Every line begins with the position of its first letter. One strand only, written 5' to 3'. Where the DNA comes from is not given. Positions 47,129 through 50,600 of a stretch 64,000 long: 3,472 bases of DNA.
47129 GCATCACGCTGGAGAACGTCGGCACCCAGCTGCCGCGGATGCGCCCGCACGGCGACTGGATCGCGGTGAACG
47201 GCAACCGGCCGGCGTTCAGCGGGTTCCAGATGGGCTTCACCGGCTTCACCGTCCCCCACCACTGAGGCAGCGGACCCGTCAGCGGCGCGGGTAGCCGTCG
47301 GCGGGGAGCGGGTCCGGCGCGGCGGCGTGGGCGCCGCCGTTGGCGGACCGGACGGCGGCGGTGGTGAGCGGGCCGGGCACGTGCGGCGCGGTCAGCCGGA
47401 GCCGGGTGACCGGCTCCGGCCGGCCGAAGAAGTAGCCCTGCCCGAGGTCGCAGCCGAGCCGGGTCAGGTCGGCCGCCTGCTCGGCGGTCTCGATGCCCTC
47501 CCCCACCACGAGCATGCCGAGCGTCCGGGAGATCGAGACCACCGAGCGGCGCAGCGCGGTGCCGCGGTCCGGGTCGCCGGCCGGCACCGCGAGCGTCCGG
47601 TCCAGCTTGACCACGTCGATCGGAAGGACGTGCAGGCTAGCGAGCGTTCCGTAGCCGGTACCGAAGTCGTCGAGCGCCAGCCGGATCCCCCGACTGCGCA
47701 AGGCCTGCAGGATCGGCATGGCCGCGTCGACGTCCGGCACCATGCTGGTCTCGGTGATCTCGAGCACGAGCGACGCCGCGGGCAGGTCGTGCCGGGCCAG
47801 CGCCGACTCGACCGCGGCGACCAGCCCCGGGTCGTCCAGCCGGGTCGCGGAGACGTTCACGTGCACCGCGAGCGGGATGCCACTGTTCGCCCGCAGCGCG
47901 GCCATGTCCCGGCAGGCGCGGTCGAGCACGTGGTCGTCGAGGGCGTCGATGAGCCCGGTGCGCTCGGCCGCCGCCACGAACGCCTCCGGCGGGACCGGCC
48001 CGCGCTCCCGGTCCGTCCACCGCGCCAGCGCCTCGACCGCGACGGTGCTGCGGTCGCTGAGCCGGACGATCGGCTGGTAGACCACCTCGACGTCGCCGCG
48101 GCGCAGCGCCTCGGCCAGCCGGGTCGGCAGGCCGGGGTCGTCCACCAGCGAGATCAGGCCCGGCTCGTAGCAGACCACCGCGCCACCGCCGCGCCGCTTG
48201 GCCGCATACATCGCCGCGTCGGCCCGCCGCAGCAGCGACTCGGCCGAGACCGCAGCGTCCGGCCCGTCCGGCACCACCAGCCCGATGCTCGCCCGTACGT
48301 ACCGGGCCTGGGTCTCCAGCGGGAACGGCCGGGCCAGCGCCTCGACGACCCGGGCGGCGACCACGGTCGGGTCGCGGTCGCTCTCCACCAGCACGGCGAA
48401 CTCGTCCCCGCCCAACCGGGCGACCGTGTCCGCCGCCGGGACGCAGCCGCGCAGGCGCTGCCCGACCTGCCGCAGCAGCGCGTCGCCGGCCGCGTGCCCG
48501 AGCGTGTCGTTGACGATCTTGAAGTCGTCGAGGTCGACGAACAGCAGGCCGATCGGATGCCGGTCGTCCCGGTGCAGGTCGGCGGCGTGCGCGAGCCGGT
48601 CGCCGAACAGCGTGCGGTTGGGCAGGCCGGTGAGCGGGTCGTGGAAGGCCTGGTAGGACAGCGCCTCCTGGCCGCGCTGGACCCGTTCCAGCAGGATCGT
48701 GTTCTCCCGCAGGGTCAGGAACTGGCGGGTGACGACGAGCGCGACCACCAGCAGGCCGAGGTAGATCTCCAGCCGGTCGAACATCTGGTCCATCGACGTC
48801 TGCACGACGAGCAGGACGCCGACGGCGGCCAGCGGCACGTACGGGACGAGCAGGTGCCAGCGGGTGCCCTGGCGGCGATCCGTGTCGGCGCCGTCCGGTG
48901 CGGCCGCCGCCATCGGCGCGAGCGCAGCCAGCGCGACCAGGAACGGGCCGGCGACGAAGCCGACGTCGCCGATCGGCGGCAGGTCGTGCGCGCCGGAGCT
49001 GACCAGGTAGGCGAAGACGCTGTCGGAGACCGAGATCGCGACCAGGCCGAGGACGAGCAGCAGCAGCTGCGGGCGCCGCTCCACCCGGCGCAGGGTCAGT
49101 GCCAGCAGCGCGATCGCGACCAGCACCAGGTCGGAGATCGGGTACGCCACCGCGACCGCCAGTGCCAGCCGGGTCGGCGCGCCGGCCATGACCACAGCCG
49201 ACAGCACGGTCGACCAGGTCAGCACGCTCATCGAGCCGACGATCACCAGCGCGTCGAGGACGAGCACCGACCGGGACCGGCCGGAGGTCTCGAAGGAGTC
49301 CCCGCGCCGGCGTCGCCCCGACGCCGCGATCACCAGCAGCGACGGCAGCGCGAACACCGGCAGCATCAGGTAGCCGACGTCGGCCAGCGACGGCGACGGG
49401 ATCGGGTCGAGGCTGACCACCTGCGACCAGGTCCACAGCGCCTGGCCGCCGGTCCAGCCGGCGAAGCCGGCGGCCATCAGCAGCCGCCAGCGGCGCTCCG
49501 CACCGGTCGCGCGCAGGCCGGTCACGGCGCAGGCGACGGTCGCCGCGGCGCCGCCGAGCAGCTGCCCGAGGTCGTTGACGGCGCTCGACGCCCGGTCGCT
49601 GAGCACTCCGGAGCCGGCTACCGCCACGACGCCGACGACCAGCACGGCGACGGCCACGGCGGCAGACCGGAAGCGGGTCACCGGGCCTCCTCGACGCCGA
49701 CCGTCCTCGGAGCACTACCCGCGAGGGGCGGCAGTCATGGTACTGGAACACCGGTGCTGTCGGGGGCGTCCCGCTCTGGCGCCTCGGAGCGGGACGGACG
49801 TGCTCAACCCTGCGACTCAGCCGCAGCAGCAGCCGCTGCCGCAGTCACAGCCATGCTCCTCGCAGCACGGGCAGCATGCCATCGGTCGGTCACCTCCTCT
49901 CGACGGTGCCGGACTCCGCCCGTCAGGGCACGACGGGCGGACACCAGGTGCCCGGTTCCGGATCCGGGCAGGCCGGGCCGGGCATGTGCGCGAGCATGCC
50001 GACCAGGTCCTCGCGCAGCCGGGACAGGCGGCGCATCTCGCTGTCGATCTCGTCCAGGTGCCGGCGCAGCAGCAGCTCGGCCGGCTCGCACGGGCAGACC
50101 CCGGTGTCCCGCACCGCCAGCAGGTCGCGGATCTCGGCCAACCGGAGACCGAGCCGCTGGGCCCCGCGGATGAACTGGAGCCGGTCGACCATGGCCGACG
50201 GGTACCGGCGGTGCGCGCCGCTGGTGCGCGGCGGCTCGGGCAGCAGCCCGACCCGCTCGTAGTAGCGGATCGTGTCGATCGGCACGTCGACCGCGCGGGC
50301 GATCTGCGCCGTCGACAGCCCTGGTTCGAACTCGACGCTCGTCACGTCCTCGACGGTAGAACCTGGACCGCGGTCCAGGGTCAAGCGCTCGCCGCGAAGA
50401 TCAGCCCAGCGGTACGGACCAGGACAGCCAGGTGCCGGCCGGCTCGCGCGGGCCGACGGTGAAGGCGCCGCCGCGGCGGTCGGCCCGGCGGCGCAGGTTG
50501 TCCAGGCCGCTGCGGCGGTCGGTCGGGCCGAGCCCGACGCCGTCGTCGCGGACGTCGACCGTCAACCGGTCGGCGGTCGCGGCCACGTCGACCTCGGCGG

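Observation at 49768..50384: MerR regulator followed by a 21-codon, 9-cysteine micro-ORF with its own RBS and terminator (candidate ultra-short metallothionein)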

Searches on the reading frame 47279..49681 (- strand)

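Call 7: search_protein_families(library=pfam, proteins=[window:47279-49681:-], max_evalue=0.01)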
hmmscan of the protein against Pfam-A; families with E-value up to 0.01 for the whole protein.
window:47279-49681:- (800 aa): 2 families
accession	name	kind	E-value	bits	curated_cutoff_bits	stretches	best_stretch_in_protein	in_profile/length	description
PF00563.25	EAL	-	1.2e-66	224.9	31.3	1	521-755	3-236/236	EAL domain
PF00990.26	GGDEF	-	3.9e-42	144.2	23.8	1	345-499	1-159/161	Diguanylate cyclase, GGDEF domain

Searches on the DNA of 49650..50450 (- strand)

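Call 27: search_rna_families(source=window, start=49650, end=50450, threshold=evalue, max_evalue=10)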
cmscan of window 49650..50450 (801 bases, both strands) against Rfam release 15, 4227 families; matches with E-value up to 10: 8.
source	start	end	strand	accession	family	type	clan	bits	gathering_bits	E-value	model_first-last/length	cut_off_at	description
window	50287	50310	-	RF01356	CRISPR-DR28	Gene; CRISPR;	-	20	35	0.85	1-24/24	no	CRISPR RNA direct repeat element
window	49910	49975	-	RF03281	mir-596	Gene; miRNA;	-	17.4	80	9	1-73/73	no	mir-596 microRNA precursor family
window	50006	50053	+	RF02784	SorX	Gene; sRNA;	-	17.1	46.6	0.26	1-73/73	no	Singlet oxygen resistance RNA X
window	50123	50200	-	RF01038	mir-1307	Gene; miRNA;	-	16.5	69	5.6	1-90/90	no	mir-1307 microRNA precursor family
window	49883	49925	+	RF01678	P37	Gene; sRNA;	-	15.1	50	5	1-62/62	no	Pseudomonas sRNA P37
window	50089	50105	-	RF02401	ClpQY_promoter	Cis-reg;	-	14.4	42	1.9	1-57/57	no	ClpQY promoter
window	49835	49868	+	RF01524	TB10Cs1H3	Gene; snRNA; snoRNA; HACA-box;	-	14.1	50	6.3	23-56/73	no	Trypanosomatid snoRNA TB10cs1H3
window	49835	49945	+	RF02344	ar14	Gene; sRNA;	-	12.9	58.8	8.2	1-123/123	no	Alphaproteobacterial ar14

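Call 57: build_rna_model(alignment_id=A4, structure=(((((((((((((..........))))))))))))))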
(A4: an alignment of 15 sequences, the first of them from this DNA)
Model R1 built from alignment A4 (15 sequences, 36 columns); structure: as given.
model positions 36; base pairs 13; branch points 0; effective number of sequences 15; information 1.237 bits per position. Calibrated on 0.2 Mb of random sequence (short: E-values are rough).
structure used (alignment columns):
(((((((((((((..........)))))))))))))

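Call 58: search_with_rna_model(model_id=R1, sources=[window, L001, L002, L003, L004, L005, L006, L007, L008, L009, L010, L011, L012, L013, L014, L015, L016, L017, L018, L019, L020, L021, L022, L023, L024, L025, L026, L027, L028, L029, L030, L031, L032, L033, L034, L035, L036, L037, L038, L039, L040, L041, L042, L043, L044, L045, L046, L047, L048, L049, L050, L051, L052, L053, L054, L055, L056, L057, L058, L059, L060, L061, L062, L063, L064, L065, L066, L067, L068, L069, L070, L071, L072, L073, L074, L075, L076, L077, L078, L079, L080, L081, L082, L083], max_evalue=10)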
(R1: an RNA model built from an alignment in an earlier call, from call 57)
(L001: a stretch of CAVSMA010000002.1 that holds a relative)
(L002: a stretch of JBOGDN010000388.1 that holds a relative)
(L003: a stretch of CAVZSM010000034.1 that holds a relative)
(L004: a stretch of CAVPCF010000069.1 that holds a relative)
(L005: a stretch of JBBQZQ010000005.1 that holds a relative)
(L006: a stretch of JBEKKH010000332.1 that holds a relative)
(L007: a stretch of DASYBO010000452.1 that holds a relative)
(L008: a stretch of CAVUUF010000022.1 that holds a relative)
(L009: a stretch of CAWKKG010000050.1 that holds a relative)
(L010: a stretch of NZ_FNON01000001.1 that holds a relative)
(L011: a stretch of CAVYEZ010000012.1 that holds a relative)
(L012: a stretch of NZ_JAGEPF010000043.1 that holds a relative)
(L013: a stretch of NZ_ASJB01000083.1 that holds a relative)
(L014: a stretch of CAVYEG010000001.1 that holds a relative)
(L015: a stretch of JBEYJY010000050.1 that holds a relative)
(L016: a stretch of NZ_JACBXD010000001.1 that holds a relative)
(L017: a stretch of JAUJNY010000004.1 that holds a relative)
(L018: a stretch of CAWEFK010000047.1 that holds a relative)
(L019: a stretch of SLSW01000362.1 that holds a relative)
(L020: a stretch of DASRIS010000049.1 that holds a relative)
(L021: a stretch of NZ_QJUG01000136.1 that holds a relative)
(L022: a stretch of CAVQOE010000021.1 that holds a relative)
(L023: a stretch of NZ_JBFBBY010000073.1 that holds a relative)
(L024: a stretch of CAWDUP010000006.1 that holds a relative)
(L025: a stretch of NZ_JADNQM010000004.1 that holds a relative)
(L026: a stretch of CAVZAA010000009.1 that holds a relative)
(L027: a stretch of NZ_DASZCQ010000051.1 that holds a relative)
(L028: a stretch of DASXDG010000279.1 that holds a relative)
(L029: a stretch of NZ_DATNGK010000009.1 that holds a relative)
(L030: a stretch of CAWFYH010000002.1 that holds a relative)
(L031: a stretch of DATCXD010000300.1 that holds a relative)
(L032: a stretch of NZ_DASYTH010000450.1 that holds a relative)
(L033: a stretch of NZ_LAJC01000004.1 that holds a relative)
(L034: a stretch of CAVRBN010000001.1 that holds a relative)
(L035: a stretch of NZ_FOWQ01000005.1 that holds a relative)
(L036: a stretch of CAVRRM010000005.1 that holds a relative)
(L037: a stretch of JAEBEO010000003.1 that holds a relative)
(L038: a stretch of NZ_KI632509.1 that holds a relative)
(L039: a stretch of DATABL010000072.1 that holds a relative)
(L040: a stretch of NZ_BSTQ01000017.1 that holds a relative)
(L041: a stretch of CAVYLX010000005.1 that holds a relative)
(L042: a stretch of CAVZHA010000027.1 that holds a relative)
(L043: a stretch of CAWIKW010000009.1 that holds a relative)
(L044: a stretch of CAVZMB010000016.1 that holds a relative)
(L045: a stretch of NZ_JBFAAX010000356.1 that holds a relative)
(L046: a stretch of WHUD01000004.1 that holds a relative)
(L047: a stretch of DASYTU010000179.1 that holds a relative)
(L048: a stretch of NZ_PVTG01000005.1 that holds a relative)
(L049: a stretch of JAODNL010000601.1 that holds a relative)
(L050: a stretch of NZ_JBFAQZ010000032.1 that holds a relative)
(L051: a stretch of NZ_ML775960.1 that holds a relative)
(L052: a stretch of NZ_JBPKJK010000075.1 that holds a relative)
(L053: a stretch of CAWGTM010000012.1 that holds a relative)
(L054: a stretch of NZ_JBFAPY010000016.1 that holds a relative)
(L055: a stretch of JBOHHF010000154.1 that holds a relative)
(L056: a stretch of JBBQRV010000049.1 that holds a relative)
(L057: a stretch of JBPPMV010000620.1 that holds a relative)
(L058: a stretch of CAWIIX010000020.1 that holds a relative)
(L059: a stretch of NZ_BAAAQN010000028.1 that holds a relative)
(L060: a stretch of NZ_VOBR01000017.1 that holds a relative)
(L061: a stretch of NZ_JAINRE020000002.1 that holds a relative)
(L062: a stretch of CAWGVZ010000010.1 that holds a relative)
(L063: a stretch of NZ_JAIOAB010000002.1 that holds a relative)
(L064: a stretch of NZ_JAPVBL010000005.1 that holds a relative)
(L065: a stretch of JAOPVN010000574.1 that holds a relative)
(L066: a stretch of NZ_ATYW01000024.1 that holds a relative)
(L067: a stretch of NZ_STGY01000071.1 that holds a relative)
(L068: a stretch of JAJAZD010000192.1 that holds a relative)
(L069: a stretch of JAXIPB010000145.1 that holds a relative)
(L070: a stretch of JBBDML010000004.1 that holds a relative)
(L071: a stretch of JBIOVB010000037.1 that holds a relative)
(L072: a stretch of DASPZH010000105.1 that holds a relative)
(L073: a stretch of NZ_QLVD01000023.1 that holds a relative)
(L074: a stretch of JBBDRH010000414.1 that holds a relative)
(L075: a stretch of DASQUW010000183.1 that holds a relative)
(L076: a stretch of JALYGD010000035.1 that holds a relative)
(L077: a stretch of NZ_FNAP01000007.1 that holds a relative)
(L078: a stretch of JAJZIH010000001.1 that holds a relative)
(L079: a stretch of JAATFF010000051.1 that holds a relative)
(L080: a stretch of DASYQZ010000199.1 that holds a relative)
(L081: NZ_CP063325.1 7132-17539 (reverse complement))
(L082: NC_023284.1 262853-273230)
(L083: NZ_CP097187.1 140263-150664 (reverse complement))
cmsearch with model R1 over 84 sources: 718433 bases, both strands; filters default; matches with E-value up to 10: 53.
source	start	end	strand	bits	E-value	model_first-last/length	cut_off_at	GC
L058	4508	4543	+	54.1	9.7e-13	1-36/36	no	0.75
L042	4520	4555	+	52.7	2.7e-12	1-36/36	no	0.78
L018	4512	4547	+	51.9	4.7e-12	1-36/36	no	0.72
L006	2298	2333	+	51.4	6.6e-12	1-36/36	no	0.78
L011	4499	4534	+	51.3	7.2e-12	1-36/36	no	0.78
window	49764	49799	-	50.8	1e-11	1-36/36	no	0.81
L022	4550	4585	+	50.2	1.6e-11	1-36/36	no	0.78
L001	4548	4583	+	49.9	1.8e-11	1-36/36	no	0.78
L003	4493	4528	+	49.4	2.6e-11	1-36/36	no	0.83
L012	4488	4523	+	49.1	3.3e-11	1-36/36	no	0.81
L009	4499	4534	+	49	3.4e-11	1-36/36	no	0.81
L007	2546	2581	+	46.9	1.5e-10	1-36/36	no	0.75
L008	4516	4551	+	46.7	1.7e-10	1-36/36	no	0.86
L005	4486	4521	+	46.5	2e-10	1-36/36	no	0.72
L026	4505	4539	+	42.8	2.6e-09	1-36/36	no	0.83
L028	4480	4515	+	42.1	4.2e-09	1-36/36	no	0.83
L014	4504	4539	+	39.8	2.1e-08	1-36/36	no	0.92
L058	4508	4543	-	28.1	7.6e-05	1-36/36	no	0.75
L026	4505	4539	-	26.8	0.00019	1-36/36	no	0.83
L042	4520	4555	-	26.6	0.00022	1-36/36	no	0.78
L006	2298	2333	-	23.1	0.0026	1-36/36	no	0.78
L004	1892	1924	-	21.8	0.0065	1-36/36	no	0.73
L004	4456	4493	+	21.4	0.0086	1-36/36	no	0.79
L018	4512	4547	-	21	0.011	1-36/36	no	0.72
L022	4550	4585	-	20.8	0.013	1-36/36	no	0.78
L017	3717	3748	+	19.9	0.024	1-36/36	no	0.88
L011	4499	4534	-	18.9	0.049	1-36/36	no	0.78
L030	4515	4549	-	17.6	0.12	1-36/36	no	0.83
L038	7491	7523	+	17.6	0.12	1-36/36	no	0.79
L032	7273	7316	+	17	0.18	1-36/36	no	0.7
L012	4489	4523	-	16.9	0.19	1-36/36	no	0.8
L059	7827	7865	-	16.9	0.2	1-36/36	no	0.72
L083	9229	9255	+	15.7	0.46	1-36/36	no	0.81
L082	1392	1415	+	14.3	1.3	9-28/36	no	0.88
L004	1892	1924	+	14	1.6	1-36/36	no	0.73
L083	9229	9255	-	13.9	1.6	1-36/36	no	0.81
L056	7586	7623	-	13.7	1.8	1-36/36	no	0.79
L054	1226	1260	-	13.2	2.6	1-36/36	no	0.8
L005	4486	4521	-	13.2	2.7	1-36/36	no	0.72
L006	2807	2850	-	13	3.1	1-36/36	no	0.77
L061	303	345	-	12.6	3.9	1-36/36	no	0.77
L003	4493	4528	-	12.6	4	1-36/36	no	0.83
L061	373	400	+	12.5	4.3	1-36/36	no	0.82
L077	644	673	-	12.3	5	1-36/36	no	0.87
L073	3069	3095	+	12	5.9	1-36/36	no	0.81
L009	4499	4534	-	11.9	6.3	1-36/36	no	0.81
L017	3976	4002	+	11.7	7.7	1-36/36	no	0.74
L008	7500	7527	+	11.6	8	1-36/36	no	0.79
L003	6223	6256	-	11.5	8.4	1-36/36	no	0.71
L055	2673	2698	-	11.4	9.1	1-36/36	no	0.77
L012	7087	7111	-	11.4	9.1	1-36/36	no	0.84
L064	5721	5738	+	11.3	9.7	1-36/36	no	0.89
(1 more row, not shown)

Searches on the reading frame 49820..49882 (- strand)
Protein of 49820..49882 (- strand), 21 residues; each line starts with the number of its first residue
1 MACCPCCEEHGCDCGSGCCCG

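Call 7: search_protein_families(library=pfam, proteins=[window:49820-49882:-], max_evalue=0.01)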
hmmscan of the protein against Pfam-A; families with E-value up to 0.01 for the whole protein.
seq(21 aa): 0 families

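Call 8: search_protein_families(library=ncbifam, proteins=[window:49820-49882:-], max_evalue=1)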
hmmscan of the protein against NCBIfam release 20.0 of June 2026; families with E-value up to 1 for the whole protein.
seq(21 aa): 0 families

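Call 22: list_cluster_members(proteins=[window:49820-49882:-, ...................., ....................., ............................, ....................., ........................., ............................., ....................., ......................, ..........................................])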
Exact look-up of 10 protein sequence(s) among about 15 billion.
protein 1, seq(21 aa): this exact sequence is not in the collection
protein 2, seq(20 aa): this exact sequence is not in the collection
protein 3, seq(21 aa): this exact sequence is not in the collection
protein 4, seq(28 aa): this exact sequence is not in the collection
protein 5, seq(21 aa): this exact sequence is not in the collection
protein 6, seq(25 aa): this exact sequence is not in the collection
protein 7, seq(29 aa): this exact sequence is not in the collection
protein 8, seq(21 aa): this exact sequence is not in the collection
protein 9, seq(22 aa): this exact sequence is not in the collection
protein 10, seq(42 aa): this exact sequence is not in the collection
